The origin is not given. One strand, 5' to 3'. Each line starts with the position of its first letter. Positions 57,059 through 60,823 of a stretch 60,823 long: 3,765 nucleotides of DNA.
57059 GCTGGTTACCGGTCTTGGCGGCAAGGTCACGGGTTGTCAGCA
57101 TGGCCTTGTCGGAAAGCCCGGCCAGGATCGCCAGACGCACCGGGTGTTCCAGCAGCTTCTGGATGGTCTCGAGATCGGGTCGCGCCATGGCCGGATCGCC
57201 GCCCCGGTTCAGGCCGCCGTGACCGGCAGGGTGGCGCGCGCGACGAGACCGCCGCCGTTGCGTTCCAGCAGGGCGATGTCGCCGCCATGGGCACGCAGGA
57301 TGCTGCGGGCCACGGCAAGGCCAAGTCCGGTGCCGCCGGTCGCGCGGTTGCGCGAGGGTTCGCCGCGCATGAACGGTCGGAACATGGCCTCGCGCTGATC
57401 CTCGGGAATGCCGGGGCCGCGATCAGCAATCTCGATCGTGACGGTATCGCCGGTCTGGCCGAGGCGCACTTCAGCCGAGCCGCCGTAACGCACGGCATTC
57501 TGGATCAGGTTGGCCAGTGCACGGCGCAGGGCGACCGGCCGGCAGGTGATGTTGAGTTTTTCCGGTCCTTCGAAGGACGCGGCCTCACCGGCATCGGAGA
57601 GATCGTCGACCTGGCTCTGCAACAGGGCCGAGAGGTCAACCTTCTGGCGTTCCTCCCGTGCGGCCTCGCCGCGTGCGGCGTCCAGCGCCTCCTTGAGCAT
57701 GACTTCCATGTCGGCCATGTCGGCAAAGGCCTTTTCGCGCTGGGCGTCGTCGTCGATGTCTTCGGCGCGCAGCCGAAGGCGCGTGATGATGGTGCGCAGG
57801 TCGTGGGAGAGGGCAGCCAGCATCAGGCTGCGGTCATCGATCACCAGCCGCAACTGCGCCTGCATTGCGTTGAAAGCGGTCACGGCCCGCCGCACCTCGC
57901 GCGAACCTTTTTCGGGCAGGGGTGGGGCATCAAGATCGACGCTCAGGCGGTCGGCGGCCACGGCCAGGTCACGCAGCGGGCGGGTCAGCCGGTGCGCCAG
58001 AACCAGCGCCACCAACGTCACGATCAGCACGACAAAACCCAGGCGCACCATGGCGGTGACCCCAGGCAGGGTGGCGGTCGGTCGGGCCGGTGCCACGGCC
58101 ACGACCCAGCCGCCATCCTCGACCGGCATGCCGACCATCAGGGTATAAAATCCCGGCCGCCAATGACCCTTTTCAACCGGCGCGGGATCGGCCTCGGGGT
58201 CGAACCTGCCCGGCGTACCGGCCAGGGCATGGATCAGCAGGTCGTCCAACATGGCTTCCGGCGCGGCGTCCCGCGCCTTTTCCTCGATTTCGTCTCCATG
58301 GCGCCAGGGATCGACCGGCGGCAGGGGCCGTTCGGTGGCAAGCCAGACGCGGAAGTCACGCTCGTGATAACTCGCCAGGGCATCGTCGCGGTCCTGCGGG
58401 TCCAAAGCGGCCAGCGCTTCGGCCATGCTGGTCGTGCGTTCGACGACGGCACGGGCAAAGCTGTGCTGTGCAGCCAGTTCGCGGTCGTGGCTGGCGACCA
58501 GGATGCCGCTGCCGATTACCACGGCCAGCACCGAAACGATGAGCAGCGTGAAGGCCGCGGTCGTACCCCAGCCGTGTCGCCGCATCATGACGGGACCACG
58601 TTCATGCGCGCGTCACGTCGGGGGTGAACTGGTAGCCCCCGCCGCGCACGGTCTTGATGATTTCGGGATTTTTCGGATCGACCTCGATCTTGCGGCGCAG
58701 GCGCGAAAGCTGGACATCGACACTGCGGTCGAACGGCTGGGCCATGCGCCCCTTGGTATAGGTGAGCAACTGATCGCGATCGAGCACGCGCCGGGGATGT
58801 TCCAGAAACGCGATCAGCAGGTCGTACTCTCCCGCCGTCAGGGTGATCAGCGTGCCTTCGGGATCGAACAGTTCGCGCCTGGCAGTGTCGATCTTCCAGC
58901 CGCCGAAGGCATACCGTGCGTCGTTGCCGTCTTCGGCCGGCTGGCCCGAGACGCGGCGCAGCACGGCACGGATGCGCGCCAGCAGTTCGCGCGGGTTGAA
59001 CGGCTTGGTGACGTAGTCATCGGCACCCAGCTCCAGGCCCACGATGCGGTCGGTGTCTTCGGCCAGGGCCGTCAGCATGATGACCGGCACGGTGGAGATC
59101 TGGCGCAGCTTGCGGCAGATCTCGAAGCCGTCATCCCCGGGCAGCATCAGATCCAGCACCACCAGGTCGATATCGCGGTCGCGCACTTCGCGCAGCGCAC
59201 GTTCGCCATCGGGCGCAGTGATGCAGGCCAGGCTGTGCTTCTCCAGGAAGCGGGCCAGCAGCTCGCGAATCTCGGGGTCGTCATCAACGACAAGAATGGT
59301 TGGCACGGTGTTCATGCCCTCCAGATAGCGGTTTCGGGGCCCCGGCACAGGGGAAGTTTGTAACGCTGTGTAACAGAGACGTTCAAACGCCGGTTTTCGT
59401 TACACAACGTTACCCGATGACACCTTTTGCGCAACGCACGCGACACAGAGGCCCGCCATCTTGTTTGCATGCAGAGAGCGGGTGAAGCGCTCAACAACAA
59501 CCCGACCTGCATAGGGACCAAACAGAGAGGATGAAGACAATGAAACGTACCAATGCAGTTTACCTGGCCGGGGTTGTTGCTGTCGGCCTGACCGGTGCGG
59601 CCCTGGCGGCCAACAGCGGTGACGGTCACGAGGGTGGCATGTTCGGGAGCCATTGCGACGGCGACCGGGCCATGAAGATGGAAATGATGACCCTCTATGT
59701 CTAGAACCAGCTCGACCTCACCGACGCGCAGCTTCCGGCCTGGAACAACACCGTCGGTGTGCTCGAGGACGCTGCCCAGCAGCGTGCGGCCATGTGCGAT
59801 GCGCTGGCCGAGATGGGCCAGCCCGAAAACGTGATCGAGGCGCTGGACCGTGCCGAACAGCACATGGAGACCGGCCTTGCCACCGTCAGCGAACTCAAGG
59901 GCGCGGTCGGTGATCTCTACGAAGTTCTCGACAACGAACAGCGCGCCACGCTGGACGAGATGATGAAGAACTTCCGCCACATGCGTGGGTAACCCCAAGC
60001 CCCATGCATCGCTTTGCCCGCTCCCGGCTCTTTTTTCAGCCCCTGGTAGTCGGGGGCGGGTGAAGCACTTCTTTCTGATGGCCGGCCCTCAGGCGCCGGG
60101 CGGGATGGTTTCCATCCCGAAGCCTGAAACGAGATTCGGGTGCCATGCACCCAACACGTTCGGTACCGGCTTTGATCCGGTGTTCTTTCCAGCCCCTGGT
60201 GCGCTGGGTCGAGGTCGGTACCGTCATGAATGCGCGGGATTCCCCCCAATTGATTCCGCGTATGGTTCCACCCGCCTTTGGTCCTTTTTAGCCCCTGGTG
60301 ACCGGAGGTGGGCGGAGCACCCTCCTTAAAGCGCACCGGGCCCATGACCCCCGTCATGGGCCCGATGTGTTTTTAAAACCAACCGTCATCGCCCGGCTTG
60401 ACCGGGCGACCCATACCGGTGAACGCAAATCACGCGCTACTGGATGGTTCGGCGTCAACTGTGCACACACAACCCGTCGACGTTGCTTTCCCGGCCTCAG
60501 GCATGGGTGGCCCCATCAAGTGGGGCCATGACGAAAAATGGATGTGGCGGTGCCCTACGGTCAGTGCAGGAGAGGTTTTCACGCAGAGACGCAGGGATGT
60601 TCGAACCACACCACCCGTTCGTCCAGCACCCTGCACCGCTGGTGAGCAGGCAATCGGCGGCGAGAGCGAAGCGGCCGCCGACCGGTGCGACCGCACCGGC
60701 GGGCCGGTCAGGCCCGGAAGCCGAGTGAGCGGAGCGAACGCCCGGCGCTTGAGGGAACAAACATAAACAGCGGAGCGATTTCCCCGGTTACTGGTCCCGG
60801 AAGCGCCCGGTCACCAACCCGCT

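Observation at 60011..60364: Array of G-U-rich hairpins with a conserved apical module: candidate novel structured RNA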

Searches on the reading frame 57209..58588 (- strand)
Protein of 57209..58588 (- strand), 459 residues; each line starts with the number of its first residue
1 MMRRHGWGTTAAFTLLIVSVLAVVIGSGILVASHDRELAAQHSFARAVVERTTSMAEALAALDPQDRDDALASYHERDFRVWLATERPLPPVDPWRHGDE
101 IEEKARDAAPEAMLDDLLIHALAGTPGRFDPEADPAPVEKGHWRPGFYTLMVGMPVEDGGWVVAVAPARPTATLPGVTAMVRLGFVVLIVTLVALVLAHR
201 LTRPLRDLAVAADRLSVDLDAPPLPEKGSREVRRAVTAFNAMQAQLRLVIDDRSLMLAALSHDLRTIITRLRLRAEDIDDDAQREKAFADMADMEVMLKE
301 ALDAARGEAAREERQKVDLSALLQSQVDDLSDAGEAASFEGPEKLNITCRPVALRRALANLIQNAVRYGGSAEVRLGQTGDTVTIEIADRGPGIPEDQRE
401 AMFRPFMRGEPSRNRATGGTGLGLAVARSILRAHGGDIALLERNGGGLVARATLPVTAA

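Call 9: search_protein_families(library=pfam, proteins=[window:57209-58588:-], max_evalue=0.01)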
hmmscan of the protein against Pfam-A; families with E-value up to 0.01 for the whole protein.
window:57209-58588:- (459 aa): 4 families
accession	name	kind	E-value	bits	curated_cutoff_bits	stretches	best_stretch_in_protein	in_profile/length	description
PF02518.31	HATPase_c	-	1.3e-25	90.4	26.4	1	351-457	3-110/111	Histidine kinase-, DNA gyrase B-, and HSP90-like ATPase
PF00672.30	HAMP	-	4.9e-11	43.2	25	1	196-247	1-52/53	HAMP domain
PF13581.12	HATPase_c_2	-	4.4e-05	23.9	27.4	1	356-424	38-104/127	Histidine kinase-like ATPase domain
PF00512.31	HisKA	-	0.00096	19.6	26.9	1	253-286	2-42/66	His Kinase A (phospho-acceptor) domain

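Call 75: search_protein_families(library=ncbifam, proteins=[window:57209-58588:-], max_evalue=0.00001)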
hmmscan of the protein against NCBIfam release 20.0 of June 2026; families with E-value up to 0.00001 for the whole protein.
window:57209-58588:- (459 aa): 71 families (the best 25 are shown)
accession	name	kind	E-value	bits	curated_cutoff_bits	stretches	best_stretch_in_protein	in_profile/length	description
NF007004.0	PRK09467.1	equivalog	5.7e-62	210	415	1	186-457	165-437/440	two-component system sensor histidine kinase EnvZ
NF007007.0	PRK09470.1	equivalog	1.4e-44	152.8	486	1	184-457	175-460/463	envelope stress sensor histidine kinase CpxA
NF007898.0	PRK10604.1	equivalog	2.7e-40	138.8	478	1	203-457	162-424/433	two-component system sensor histidine kinase RstB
NF045900.1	HisKinCpxALeg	equivalog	2.4e-37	128.7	800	1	174-456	149-451/451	two-component system sensor histidine kinase CpxA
NF012226.0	AdeS_HK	equivalog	1.9e-32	112.8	500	1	187-445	70-343/353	two-component sensor histidine kinase AdeS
TIGR01386.1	cztS_silS_copS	subfamily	3.4e-32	112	292.55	1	185-439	172-442/457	heavy metal sensor histidine kinase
NF012163.2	BaeS_SmeS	equivalog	2.4e-30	105.9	500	1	186-454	173-456/457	sensor histidine kinase efflux regulator BaeS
NF040691.1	MtrAB_MtrB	equivalog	5.2e-30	104.9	450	1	178-458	189-494/507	MtrAB system histidine kinase MtrB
NF007837.0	PRK10549.1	equivalog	4.2e-27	95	603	1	182-457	169-459/466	envelope stress sensor histidine kinase BaeS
TIGR02966.1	phoR_proteo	equivalog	1e-26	93.8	334.2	1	251-447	112-326/333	phosphate regulon sensor histidine kinase PhoR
NF033092.0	HK_WalK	equivalog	1.5e-25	89.9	725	1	252-455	371-593/594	cell wall metabolism sensor histidine kinase WalK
NF046044.1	PnpS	equivalog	3e-25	89.1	400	1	229-448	147-383/390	two-component system histidine kinase PnpS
NF007345.0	PRK09835.1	subfamily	6.4e-25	87.6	423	1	186-440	195-465/482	Cu(+)/Ag(+) sensor histidine kinase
NF033091.0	HK_VanS_ACDEFG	equivalog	5.3e-24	84.8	400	1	256-439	77-278/293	vancomycin resistance histidine kinase VanS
NF008312.0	PRK11100.1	equivalog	8.2e-24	84.3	356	1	180-456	184-474/477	two-component system sensor histidine kinase CreC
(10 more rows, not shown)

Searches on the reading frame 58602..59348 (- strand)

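Call 9: search_protein_families(library=pfam, proteins=[window:58602-59348:-], max_evalue=0.01)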
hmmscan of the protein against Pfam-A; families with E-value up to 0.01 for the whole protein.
window:58602-59348:- (248 aa): 2 families
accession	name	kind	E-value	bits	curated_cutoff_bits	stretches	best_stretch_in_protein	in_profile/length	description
PF00072.30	Response_reg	-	2.9e-32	111.6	30.2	1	18-127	1-111/111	Response regulator receiver domain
PF00486.34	Trans_reg_C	-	1.4e-22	79.9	26.2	1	166-241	2-77/77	Transcriptional regulatory protein, C terminal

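Call 75: search_protein_families(library=ncbifam, proteins=[window:58602-59348:-], max_evalue=0.00001)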
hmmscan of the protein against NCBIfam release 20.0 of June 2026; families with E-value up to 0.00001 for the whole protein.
window:58602-59348:- (248 aa): 96 families (the best 25 are shown)
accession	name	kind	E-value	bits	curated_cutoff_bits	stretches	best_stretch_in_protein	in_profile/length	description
NF007005.1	PRK09468.1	equivalog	3.2e-76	255.9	331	1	17-245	5-235/237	osmolarity response regulator transcription factor OmpR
NF045944.1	ResRegRpaBCyano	equivalog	1.5e-63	214.3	330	1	19-241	1-227/229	response regulator transcription factor RpaB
NF040689.1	MtrAB_MtrA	equivalog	2.3e-63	213.5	300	1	18-240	1-217/219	MtrAB system response regulator MtrA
NF010430.0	PRK13856.1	equivalog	4.4e-62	209.9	344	1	18-246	4-232/241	two-component response regulator VirG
TIGR02154.1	PhoB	equivalog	2.7e-61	206.8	296.2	1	16-241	3-225/226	phosphate regulon transcriptional regulator PhoB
NF008034.0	PRK10766.1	equivalog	1.8e-57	194.5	275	1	17-245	4-230/231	two-component system response regulator TorR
NF008378.0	PRK11173.1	equivalog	3e-57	193.7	334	1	15-245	3-236/238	two-component system response regulator ArcA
NF008296.0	PRK11083.1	equivalog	5.3e-57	192.8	273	1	15-242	3-226/228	two-component system response regulator CreB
NF007977.0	PRK10701.1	equivalog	2.2e-54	184.5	330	1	17-244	3-236/241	two-component system response regulator RstA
NF041733.1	resp_reg_CseB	equivalog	1.8e-53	181.3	350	1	17-241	2-226/228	two-component system response regulator CseB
NF040534.1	resp_reg_YycF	equivalog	2e-52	177.7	340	1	17-241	2-227/231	response regulator YycF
NF007982.1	PRK10710.1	equivalog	4.2e-52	177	380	1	13-247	5-233/235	envelope stress response regulator BaeR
NF008199.0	PRK10955.1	equivalog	9e-51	173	341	1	17-240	3-227/232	envelope stress response regulator transcription factor CpxR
NF041209.1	resp_regPieR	equivalog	1.1e-50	172.5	450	1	18-242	3-228/231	two component system response regulator PieR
NF033117.2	vanR_ACDEGLN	exception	1.2e-49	169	350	1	18-240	1-224/226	VanR-ABDEGLN family response regulator transcription factor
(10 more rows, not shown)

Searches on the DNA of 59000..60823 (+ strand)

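Call 3: search_rna_families(source=window, start=59000, end=60823, threshold=evalue, max_evalue=10, show_alignments=3)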
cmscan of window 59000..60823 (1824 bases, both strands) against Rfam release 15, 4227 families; matches with E-value up to 10: 6.
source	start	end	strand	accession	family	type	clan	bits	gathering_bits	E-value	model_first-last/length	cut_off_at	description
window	60523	60555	+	RF01170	snoU61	Gene; snRNA; snoRNA; CD-box;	CL00067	19.4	55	0.51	1-84/84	no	Small nucleolar RNA U61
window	60158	60226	+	RF03599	MIR1883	Gene; miRNA;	-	18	128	5.9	1-118/118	no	MIR1883 microRNA precursor family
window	60391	60526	-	RF03726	mir-m21-1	Gene; miRNA;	-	17.1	84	6.7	1-74/74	no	mir-m21-1 microRNA precursor family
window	59047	59132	-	RF02836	Bcj14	Gene; sRNA;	-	16.6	59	4.4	1-171/171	no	Burkholderia RNA 14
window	59540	59595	+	RF00275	SNORD56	Gene; snRNA; snoRNA; CD-box;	-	16.6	36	5.4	1-71/71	no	Small nucleolar RNA SNORD56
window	60382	60408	+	RF01116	Yfr1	Gene; sRNA;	-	15.8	38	5.2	30-57/59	no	Cyanobacterial functional RNA 1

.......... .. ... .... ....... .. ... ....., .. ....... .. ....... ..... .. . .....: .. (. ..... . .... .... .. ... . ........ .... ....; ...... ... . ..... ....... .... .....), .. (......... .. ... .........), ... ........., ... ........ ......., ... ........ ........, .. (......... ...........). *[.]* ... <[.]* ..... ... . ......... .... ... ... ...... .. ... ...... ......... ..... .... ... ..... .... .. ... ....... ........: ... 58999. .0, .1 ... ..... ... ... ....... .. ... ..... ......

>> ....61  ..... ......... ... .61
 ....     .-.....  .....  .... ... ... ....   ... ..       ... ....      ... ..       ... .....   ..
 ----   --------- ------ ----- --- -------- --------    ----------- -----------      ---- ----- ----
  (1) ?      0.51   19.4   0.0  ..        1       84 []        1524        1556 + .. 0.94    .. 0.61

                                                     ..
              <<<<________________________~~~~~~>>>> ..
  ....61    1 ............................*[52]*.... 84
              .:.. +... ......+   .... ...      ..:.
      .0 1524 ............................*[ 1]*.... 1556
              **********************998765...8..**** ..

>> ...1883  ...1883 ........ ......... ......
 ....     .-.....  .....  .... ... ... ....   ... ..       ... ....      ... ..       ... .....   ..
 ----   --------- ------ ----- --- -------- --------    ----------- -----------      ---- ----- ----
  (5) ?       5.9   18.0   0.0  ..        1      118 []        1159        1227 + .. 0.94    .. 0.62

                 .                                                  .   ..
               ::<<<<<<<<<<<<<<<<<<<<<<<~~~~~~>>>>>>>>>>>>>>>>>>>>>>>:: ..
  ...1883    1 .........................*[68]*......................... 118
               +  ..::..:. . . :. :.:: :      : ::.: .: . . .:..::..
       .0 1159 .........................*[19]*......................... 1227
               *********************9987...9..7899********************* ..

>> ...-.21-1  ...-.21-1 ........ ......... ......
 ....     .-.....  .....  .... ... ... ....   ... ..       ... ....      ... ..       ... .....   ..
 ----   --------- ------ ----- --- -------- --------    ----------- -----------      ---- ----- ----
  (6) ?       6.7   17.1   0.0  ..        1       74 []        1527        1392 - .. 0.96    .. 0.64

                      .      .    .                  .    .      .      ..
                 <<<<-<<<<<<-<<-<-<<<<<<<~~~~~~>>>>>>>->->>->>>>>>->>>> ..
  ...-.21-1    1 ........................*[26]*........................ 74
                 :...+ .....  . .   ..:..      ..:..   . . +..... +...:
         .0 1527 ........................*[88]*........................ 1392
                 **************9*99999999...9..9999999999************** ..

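Call 68: search_dna_similar(query=window:59981-60376:+, collection=plasmids, mode=distant, max_rows=8)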
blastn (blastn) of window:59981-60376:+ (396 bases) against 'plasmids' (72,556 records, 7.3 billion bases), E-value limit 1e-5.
No match.

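Call 69: search_dna_similar(query=window:59981-60376:+, collection=phages, mode=distant, max_rows=8)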
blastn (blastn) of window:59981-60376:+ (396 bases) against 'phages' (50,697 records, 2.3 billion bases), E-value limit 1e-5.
No match.
